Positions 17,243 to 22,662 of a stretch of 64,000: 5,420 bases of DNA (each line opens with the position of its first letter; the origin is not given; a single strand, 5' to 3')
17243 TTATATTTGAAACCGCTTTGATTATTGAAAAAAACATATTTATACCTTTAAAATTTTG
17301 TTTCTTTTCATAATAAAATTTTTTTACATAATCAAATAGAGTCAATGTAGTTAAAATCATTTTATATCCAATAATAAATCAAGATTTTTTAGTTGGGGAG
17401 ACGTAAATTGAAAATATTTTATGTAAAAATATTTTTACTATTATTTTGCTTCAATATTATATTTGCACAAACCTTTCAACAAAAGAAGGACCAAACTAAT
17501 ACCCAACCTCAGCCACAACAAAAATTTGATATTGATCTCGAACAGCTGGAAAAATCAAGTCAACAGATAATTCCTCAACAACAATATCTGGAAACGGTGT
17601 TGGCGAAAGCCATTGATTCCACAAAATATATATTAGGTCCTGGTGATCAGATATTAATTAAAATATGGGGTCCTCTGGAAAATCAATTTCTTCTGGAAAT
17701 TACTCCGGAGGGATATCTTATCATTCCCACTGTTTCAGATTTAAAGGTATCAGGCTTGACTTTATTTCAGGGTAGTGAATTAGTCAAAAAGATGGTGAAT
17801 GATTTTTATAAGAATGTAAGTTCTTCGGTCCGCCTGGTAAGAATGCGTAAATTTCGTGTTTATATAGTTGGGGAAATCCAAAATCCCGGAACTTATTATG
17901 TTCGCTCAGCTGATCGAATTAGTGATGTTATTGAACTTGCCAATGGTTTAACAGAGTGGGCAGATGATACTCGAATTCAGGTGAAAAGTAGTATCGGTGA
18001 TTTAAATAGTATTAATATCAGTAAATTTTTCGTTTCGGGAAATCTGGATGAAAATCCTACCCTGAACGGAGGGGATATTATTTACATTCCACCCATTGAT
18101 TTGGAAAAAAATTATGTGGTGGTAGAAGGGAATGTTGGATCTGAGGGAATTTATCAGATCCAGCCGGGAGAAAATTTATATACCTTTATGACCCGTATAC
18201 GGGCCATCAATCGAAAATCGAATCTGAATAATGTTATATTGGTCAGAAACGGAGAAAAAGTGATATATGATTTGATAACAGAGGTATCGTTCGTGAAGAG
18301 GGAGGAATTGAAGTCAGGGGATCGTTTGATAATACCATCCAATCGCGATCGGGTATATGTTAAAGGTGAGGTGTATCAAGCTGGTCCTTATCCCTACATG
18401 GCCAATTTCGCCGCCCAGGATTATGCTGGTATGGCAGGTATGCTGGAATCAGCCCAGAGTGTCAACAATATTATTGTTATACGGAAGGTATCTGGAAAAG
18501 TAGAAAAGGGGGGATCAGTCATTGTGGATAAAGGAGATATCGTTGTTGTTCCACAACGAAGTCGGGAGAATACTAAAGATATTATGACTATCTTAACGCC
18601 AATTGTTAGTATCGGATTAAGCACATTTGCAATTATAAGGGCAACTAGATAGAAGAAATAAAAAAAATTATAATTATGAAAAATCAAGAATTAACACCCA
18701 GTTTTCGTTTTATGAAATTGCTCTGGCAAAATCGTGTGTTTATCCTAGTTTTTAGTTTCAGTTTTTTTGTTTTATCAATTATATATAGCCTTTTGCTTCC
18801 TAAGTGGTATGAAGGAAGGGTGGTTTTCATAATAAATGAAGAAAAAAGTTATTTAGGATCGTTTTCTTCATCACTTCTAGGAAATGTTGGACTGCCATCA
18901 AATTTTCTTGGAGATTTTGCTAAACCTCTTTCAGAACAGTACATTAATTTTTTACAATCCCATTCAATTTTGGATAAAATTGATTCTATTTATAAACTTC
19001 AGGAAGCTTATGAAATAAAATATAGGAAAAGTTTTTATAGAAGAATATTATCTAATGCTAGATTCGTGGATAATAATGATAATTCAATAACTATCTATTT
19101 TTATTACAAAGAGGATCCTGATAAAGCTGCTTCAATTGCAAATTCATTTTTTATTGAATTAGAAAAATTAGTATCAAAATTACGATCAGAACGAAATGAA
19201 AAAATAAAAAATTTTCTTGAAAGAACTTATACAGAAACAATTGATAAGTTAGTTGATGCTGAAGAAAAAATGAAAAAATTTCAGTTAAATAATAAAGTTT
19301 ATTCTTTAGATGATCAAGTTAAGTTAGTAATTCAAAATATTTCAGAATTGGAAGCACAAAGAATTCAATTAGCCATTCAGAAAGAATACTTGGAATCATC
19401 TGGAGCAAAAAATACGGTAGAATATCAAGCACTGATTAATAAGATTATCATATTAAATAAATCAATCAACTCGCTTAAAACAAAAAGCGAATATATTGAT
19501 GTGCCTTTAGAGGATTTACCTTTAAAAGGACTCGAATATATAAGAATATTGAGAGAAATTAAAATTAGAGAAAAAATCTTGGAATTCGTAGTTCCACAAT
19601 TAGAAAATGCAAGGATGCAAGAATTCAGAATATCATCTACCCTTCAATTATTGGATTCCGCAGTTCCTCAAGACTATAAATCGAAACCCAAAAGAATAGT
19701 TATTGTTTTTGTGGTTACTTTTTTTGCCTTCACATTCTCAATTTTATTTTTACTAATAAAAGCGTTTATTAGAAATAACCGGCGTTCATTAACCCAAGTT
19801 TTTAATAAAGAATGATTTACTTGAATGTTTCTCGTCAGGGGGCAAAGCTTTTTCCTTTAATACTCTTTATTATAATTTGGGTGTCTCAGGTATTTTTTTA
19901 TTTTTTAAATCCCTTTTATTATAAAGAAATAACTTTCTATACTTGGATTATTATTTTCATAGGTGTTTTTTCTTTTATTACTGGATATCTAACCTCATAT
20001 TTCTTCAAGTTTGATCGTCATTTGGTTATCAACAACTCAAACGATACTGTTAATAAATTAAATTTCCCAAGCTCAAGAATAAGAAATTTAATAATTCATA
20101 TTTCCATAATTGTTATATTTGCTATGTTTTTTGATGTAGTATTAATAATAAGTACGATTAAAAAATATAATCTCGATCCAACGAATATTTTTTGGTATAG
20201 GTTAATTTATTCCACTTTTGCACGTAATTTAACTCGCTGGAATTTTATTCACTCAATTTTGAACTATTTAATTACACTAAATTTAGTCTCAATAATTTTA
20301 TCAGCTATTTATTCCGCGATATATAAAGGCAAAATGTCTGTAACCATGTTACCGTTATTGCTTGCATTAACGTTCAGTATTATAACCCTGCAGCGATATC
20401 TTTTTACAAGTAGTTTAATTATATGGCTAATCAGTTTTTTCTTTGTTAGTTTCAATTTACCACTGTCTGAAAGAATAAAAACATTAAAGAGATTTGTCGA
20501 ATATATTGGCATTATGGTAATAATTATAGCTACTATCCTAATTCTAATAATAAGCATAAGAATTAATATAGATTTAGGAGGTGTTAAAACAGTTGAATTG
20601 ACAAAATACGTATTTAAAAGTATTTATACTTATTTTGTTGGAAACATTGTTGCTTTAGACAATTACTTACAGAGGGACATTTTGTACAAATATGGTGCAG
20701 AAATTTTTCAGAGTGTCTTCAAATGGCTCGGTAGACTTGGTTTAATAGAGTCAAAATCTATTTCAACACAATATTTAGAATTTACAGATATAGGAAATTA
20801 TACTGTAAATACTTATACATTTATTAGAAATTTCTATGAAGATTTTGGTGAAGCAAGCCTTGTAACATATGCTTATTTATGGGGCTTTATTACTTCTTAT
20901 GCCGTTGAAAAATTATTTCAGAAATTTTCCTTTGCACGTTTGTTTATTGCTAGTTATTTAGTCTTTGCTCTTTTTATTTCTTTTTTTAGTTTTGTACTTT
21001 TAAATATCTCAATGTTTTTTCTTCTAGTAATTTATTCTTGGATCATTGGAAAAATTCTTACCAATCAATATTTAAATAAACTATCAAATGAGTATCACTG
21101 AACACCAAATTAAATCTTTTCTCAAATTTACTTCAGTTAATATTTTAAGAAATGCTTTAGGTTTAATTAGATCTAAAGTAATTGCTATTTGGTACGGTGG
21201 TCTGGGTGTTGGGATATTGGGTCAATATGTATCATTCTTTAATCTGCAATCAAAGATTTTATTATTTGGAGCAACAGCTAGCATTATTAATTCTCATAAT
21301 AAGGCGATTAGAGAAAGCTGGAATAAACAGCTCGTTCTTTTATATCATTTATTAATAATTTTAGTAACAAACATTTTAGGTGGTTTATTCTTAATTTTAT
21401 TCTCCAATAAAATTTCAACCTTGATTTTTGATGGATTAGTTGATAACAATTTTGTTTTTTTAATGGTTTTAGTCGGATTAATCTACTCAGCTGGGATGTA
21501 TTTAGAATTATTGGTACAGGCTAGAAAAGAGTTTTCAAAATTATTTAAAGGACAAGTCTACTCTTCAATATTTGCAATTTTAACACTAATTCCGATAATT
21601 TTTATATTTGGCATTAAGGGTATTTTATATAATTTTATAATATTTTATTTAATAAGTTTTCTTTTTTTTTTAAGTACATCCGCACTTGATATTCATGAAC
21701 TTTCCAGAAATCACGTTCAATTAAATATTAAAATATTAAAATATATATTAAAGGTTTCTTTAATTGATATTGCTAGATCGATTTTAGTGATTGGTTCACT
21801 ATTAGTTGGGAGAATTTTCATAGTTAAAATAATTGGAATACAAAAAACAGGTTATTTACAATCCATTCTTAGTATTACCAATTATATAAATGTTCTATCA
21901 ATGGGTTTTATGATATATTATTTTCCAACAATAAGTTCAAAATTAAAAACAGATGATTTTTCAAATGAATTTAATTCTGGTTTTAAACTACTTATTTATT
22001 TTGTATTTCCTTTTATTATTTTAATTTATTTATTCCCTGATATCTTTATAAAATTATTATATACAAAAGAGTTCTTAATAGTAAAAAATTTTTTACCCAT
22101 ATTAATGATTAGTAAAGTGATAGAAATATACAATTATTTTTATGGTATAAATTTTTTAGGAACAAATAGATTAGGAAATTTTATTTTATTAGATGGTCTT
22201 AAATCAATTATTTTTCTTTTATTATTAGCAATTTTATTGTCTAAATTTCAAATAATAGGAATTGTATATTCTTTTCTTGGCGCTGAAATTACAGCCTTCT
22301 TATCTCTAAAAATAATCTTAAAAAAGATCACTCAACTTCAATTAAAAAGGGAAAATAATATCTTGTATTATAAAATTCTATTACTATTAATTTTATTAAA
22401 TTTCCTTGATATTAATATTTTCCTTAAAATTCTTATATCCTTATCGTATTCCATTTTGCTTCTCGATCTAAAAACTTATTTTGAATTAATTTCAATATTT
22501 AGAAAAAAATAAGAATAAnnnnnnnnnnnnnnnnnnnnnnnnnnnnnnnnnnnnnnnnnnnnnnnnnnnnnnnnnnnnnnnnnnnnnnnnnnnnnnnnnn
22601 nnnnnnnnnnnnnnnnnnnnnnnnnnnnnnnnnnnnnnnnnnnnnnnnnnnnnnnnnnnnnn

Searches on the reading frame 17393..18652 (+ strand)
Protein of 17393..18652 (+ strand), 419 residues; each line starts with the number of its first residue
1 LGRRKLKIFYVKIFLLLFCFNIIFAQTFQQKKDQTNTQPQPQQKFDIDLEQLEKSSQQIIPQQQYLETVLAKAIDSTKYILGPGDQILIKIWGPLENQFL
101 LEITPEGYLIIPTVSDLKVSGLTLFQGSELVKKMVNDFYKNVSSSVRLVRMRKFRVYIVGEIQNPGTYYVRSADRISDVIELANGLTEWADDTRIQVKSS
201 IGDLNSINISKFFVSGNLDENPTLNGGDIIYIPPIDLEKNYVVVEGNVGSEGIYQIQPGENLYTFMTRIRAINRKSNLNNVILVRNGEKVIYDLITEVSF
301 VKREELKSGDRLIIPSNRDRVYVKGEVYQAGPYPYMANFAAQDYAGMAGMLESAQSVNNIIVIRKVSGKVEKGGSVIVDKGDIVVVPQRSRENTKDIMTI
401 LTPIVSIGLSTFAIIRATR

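Call 6: search_protein_families(library=pfam, proteins=[window:17393-18652:+], max_evalue=0.001)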
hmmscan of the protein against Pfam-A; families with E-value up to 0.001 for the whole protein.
window:17393-18652:+ (419 aa): 3 families
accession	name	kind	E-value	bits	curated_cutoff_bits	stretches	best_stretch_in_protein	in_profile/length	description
PF22461.2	SLBB_2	-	7.3e-14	52.1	27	1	155-232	2-79/79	SLBB domain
PF10531.15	SLBB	-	5.1e-12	45.9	27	1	155-197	1-43/55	SLBB domain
PF02563.21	Poly_export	-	1e-11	45.2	28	1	76-148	4-76/77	Polysaccharide biosynthesis/export protein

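Call 43: search_protein_families(library=ncbifam, proteins=[window:17393-18652:+], max_evalue=0.001)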
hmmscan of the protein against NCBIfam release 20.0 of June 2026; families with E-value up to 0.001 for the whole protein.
window:17393-18652:+ (419 aa): 4 families
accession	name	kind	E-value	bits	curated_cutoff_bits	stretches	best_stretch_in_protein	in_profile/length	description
NF011658.0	PRK15078.1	subfamily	9.8e-21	73.9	333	1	67-250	73-265/380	polysaccharide export protein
TIGR03027.2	pepcterm_export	equivalog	2.1e-20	73.1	180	1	78-233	2-165/169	XrtA/PEP-CTERM system exopolysaccharide export protein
TIGR03028.1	EpsE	equivalog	3.2e-19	69.2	262.65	1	79-257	2-180/239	polysaccharide export protein EpsE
NF041843.1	EpsY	equivalog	8.1e-08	31.7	320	1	75-197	49-171/211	exopolysaccharide export protein EpsY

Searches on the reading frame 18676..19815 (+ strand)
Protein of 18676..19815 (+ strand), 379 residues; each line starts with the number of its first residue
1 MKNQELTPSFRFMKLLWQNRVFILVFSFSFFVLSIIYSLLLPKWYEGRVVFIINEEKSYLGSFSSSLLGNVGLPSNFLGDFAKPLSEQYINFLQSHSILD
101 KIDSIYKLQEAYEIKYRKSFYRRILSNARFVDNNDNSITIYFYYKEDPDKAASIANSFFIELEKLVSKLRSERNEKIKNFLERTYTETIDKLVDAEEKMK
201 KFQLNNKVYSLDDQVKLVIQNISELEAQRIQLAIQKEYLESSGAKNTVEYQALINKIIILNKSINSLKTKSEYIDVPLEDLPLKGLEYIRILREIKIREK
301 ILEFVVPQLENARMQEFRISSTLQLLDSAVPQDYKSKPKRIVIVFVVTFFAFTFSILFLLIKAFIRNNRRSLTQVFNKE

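Call 6: search_protein_families(library=pfam, proteins=[window:18676-19815:+], max_evalue=0.001)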
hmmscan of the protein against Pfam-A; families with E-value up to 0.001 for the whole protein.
window:18676-19815:+ (379 aa): 2 families
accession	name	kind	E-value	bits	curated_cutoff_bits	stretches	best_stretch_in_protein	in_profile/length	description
PF02706.20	Wzz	-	1.4e-05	25.7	25.5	1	13-101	9-86/91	Chain length determinant protein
PF13807.11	GNVR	-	5.7e-05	23.4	27.7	1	314-363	32-81/82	G-rich domain on putative tyrosine kinase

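Call 43: search_protein_families(library=ncbifam, proteins=[window:18676-19815:+], max_evalue=0.001)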
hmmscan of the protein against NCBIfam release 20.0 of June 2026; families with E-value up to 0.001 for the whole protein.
window:18676-19815:+ (379 aa): 4 families
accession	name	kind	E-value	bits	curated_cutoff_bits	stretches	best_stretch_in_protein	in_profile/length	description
TIGR01010.1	BexC_CtrB_KpsE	subfamily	3.1e-10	39.7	437.5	1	146-367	140-359/362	polysaccharide export inner-membrane protein, BexC/CtrB/KpsE family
NF008568.0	PRK11519.1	equivalog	9.1e-10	37.3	1068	1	137-367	228-451/720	tyrosine-protein kinase Wzc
TIGR03017.1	EpsF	equivalog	1.8e-09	36.8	422.75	1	90-280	73-272/444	chain length determinant protein EpsF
NF007350.0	PRK09841.1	equivalog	5.4e-08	31.4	1248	1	147-367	238-451/726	tyrosine-protein kinase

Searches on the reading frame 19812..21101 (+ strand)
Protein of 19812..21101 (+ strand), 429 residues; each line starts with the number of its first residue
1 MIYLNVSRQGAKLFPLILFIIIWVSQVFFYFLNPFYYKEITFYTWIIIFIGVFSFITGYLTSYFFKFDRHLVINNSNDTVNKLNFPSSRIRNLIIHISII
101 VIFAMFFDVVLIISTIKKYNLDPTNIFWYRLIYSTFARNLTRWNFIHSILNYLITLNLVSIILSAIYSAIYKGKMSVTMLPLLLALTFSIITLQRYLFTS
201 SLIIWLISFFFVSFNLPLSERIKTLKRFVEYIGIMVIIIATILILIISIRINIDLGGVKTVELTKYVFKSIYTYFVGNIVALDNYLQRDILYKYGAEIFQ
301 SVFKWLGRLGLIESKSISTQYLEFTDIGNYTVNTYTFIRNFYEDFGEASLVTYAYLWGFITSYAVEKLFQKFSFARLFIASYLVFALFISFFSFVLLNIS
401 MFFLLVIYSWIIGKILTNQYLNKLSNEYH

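Call 6: search_protein_families(library=pfam, proteins=[window:19812-21101:+], max_evalue=0.001)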
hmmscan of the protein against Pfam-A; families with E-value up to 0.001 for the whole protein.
window:19812-21101:+ (429 aa): 0 families

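Call 43: search_protein_families(library=ncbifam, proteins=[window:19812-21101:+], max_evalue=0.001)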
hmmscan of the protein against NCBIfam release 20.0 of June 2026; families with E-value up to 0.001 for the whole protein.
window:19812-21101:+ (429 aa): 1 family
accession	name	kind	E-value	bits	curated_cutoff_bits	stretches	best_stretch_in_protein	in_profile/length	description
TIGR04370.1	glyco_rpt_poly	subfamily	1.4e-25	90.2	40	1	12-411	8-395/396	oligosaccharide repeat unit polymerase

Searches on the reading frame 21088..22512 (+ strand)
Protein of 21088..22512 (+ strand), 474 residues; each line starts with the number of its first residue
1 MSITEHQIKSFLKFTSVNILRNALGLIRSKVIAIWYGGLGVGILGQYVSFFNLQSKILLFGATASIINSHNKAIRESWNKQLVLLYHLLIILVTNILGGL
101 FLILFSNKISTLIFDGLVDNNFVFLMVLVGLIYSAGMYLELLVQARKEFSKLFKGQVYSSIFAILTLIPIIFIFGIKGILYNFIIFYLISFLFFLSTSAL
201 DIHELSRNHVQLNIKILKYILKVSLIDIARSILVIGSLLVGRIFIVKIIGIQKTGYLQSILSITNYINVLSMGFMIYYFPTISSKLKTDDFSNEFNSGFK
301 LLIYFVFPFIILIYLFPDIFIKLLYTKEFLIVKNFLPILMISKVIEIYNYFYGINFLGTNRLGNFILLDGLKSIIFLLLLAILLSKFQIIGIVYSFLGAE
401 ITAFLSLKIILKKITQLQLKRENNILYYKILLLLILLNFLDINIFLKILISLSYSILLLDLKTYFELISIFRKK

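Call 6: search_protein_families(library=pfam, proteins=[window:21088-22512:+], max_evalue=0.001)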
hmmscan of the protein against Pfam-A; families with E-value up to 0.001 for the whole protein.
window:21088-22512:+ (474 aa): 0 families

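Call 43: search_protein_families(library=ncbifam, proteins=[window:21088-22512:+], max_evalue=0.001)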
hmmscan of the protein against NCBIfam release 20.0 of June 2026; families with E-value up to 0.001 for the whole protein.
window:21088-22512:+ (474 aa): 1 family
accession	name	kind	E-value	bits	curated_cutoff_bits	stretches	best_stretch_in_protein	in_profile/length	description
NF011679.0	PRK15099.1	equivalog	3.7e-09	36.4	325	1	17-404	13-402/416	lipid III flippase WzxE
